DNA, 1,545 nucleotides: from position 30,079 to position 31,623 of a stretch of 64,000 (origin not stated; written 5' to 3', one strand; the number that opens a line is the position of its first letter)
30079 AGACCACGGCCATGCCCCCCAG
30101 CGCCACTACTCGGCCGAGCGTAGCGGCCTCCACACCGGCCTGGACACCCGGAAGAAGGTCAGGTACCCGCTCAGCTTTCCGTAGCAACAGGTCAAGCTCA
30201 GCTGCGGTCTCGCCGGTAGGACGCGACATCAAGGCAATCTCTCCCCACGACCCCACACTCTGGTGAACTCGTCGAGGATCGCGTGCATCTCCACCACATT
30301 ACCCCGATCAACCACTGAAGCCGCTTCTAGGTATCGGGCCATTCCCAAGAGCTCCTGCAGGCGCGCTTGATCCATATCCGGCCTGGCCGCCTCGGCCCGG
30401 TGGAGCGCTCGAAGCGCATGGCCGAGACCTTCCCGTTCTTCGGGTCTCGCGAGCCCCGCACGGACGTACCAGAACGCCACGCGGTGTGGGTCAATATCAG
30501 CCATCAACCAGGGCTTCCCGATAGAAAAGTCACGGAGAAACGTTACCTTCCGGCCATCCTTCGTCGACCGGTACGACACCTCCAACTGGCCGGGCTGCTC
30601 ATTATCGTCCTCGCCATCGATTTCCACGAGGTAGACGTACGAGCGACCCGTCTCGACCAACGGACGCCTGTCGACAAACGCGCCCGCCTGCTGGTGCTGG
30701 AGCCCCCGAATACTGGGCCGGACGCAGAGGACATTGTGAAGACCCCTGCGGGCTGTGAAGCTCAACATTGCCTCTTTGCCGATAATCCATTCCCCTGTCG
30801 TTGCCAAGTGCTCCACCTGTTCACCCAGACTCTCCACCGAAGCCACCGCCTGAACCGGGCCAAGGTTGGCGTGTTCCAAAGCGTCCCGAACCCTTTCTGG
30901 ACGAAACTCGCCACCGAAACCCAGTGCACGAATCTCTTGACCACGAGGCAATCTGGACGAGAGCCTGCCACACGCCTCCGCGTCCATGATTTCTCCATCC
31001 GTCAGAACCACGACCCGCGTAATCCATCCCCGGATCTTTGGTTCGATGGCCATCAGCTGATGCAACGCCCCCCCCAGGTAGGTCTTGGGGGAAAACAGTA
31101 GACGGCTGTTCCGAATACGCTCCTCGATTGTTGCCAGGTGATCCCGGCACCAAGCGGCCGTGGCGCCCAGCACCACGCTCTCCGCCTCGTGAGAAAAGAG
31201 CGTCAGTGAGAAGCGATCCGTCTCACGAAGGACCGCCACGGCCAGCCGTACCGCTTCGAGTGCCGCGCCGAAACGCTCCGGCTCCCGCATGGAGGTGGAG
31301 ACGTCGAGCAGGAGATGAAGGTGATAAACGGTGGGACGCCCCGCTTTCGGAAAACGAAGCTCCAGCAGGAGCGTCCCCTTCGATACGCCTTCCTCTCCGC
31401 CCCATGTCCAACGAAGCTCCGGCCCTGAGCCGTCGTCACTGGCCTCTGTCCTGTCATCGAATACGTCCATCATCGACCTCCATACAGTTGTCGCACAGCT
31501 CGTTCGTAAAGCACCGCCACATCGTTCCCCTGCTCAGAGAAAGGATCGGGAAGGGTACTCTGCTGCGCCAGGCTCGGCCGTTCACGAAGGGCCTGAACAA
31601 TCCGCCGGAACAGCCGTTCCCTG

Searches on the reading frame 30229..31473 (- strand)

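Call 9: search_protein_families(library=pfam, proteins=[window:30229-31473:-], max_evalue=0.00001)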
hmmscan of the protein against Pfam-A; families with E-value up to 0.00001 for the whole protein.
window:30229-31473:- (414 aa): 1 family
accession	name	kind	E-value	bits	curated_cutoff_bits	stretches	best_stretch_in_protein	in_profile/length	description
PF13519.12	VWA_2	-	7.2e-11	43.1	27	1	54-161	3-107/107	von Willebrand factor type A domain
